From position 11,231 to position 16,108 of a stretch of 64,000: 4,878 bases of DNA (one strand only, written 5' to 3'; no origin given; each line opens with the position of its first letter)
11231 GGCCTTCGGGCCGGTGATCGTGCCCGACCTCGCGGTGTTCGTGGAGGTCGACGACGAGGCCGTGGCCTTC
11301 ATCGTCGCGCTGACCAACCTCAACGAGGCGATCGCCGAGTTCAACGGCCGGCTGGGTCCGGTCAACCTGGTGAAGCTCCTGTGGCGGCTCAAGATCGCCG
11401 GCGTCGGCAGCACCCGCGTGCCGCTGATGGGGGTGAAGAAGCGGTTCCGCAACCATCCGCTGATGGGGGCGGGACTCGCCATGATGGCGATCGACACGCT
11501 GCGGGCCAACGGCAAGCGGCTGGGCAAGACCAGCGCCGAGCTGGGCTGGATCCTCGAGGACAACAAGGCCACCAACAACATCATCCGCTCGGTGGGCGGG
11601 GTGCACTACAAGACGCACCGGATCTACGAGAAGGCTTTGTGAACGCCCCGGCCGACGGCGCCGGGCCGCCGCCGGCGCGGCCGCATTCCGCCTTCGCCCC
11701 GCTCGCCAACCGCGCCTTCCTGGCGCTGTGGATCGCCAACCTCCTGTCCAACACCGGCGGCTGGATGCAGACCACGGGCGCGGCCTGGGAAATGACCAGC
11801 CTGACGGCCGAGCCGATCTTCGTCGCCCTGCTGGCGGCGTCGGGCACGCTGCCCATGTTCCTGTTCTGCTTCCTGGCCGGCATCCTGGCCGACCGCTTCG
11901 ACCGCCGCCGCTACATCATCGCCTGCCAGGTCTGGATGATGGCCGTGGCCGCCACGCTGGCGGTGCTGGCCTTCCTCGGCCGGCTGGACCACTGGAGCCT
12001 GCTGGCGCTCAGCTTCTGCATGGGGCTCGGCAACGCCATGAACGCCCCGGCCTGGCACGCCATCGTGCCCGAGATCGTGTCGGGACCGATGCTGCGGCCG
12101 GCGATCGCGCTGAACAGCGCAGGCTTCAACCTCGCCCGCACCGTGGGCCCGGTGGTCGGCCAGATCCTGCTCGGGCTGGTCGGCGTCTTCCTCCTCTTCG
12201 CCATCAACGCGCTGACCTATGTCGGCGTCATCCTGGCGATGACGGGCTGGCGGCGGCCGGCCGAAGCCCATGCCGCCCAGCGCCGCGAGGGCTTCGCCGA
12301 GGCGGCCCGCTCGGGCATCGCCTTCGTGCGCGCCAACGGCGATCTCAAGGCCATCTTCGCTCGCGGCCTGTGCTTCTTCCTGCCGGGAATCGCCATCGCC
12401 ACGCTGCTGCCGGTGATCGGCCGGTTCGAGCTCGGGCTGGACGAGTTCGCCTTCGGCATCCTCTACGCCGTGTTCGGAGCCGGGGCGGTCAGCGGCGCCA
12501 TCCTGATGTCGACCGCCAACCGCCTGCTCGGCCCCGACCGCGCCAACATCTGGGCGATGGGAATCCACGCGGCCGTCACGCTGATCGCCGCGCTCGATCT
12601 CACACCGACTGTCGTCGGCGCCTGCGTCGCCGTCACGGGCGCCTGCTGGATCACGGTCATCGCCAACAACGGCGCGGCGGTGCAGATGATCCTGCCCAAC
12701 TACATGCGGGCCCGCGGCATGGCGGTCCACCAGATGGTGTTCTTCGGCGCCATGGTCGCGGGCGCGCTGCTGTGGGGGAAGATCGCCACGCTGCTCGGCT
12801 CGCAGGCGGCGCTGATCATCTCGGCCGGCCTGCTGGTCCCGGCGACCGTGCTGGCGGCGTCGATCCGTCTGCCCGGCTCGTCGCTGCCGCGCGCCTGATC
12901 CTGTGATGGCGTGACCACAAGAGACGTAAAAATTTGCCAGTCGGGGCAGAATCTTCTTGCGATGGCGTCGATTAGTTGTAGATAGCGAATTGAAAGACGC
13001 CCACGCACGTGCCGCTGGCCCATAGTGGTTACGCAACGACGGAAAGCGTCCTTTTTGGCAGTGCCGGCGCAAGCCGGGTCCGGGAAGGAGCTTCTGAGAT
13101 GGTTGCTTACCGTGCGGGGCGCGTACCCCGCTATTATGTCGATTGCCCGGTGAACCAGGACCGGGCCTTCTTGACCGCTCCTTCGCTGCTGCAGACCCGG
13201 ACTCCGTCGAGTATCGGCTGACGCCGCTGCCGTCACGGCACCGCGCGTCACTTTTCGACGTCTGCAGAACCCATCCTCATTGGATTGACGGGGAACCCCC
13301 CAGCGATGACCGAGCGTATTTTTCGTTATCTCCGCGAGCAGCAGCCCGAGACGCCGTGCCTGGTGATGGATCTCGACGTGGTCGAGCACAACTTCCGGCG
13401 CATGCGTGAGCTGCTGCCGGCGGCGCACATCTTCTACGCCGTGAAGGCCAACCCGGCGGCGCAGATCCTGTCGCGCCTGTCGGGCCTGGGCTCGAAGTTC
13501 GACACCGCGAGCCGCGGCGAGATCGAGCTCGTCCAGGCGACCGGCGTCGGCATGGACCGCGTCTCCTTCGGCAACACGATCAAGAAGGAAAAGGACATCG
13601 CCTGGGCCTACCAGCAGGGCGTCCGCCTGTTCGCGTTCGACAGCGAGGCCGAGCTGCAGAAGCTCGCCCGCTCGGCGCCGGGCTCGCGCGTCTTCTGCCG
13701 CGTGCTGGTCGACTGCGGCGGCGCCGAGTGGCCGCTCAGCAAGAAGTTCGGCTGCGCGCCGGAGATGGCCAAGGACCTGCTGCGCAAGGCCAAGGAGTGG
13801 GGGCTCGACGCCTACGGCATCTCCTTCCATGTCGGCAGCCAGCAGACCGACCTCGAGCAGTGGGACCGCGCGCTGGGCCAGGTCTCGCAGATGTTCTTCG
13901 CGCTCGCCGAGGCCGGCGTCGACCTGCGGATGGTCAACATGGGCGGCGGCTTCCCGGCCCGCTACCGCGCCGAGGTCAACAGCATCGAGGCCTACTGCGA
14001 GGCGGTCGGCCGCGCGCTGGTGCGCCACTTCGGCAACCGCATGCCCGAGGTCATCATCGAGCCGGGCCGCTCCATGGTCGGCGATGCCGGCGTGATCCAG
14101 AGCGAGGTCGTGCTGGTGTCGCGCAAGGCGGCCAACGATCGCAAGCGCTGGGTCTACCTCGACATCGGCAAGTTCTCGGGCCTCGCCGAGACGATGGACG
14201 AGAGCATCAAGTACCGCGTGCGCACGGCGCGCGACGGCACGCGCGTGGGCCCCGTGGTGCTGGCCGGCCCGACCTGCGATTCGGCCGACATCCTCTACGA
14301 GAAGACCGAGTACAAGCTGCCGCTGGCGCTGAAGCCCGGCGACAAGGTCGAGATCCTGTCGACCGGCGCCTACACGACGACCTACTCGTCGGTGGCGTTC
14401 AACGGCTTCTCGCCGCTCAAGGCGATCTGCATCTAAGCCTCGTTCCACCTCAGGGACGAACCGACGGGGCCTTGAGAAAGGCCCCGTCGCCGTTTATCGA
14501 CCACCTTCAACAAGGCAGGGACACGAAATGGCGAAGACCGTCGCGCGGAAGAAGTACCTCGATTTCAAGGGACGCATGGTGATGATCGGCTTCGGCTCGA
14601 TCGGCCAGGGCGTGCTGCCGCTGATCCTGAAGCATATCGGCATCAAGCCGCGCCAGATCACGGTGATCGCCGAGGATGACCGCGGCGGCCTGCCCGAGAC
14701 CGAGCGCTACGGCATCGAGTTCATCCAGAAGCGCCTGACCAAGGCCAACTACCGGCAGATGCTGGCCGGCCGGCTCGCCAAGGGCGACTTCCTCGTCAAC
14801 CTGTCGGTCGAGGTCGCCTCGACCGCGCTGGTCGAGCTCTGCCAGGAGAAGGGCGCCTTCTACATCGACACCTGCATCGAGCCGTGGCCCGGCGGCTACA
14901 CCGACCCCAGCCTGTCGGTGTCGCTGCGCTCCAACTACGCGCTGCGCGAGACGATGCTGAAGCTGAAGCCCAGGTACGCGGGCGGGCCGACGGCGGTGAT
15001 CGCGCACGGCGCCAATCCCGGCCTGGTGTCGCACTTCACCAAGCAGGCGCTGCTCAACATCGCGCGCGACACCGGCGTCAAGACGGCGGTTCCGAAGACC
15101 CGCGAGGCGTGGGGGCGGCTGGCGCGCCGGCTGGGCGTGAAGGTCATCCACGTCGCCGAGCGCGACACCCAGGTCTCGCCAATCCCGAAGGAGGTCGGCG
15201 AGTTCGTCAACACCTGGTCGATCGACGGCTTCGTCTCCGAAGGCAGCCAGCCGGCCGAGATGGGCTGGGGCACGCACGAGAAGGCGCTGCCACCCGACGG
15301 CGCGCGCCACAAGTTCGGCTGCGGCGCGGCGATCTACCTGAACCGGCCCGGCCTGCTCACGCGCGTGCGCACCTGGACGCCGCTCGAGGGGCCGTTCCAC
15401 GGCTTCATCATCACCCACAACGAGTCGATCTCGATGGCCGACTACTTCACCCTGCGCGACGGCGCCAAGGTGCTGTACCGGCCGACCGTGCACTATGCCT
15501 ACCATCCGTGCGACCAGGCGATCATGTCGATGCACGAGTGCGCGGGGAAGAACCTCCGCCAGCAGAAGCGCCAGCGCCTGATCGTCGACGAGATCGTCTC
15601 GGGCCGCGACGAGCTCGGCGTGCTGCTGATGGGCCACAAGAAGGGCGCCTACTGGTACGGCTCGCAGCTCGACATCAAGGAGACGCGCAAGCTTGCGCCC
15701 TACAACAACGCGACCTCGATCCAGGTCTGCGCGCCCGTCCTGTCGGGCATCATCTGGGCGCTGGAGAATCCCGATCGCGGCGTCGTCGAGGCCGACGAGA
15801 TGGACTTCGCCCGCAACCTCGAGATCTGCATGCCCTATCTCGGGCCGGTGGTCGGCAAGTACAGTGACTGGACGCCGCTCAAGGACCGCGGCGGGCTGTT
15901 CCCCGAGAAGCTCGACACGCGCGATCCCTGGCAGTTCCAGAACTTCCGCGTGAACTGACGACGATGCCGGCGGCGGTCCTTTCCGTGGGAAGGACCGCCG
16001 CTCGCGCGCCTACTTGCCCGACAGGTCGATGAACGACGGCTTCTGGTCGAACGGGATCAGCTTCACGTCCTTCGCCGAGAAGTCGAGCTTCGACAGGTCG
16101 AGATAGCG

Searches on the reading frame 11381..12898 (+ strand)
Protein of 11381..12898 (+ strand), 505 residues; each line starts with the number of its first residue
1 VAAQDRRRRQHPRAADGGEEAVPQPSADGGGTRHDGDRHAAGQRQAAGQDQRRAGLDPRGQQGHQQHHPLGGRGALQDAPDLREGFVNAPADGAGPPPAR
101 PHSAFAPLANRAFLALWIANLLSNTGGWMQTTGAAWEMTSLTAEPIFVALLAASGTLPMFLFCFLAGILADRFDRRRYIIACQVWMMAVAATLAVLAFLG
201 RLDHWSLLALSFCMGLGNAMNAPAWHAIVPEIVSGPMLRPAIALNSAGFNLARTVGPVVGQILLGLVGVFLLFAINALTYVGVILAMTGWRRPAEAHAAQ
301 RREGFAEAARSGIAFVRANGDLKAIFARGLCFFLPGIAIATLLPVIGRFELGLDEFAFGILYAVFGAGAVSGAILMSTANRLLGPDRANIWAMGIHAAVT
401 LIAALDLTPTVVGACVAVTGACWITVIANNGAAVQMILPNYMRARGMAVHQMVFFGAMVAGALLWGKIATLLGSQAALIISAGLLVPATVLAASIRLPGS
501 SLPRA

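Call 65: search_protein_families(library=pfam, proteins=[window:11381-12898:+], max_evalue=1e-8)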
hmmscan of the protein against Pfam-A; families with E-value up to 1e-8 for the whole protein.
window:11381-12898:+ (505 aa): 3 families
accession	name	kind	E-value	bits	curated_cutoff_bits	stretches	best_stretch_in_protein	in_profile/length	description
PF05977.19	MFS_3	-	6.2e-108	362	27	1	103-498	2-396/524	Transmembrane secretion effector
PF07690.21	MFS_1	-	1e-29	104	33.4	1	116-454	1-339/347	Major Facilitator Superfamily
PF13347.12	MFS_2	-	3.5e-09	36.2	27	0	109-234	222-344/427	MFS/sugar transport protein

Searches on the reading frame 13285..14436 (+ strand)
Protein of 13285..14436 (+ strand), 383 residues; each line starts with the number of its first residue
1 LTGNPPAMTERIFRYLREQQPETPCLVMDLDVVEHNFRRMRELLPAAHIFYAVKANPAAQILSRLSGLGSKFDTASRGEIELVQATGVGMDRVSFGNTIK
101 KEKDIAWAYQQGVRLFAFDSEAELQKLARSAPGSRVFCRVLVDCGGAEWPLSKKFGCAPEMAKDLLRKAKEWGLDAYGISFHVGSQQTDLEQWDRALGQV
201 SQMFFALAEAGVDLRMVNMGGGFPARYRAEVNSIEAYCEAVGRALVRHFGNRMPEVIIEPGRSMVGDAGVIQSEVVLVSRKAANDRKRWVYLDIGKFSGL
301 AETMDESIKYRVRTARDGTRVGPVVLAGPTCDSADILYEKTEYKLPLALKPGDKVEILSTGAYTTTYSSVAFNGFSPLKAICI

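Call 65: search_protein_families(library=pfam, proteins=[window:13285-14436:+], max_evalue=1e-8)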
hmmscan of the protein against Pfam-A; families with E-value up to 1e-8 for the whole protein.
window:13285-14436:+ (383 aa): 3 families
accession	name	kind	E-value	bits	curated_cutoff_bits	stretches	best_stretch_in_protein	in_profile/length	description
PF02784.22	Orn_Arg_deC_N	-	3.6e-57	194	23.4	1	32-265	3-246/247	Pyridoxal-dependent decarboxylase, pyridoxal binding domain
PF00278.28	Orn_DAP_Arg_deC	-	4.8e-13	49.6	23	1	137-361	5-95/95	Pyridoxal-dependent decarboxylase, C-terminal sheet domain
PF01168.26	Ala_racemase_N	-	5.1e-09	36.6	24.1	1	29-220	2-194/220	Alanine racemase, N-terminal domain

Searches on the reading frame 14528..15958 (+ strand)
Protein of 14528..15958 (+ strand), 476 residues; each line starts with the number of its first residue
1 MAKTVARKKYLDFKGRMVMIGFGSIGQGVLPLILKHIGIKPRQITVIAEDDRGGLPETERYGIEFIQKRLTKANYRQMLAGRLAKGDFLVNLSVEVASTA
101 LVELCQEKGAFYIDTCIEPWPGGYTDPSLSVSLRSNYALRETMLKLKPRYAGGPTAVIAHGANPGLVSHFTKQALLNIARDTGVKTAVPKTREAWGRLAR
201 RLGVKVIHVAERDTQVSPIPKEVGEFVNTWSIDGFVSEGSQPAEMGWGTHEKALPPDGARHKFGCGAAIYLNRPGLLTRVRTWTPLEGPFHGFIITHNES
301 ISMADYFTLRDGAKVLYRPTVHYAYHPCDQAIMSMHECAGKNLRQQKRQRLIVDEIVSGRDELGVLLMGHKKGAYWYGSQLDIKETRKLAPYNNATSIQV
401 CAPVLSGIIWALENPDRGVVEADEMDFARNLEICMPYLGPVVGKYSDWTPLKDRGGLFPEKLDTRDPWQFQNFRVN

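Call 65: search_protein_families(library=pfam, proteins=[window:14528-15958:+], max_evalue=1e-8)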
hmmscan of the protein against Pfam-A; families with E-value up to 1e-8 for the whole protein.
window:14528-15958:+ (476 aa): 2 families
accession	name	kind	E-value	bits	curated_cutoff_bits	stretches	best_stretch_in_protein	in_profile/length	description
PF16653.10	Sacchrp_dh_C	-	1.1e-32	114.6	31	1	161-441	1-260/265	Saccharopine dehydrogenase C-terminal domain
PF03435.24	Sacchrp_dh_NADP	-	5.7e-31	108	25.1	1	18-157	2-129/129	Saccharopine dehydrogenase NADP binding domain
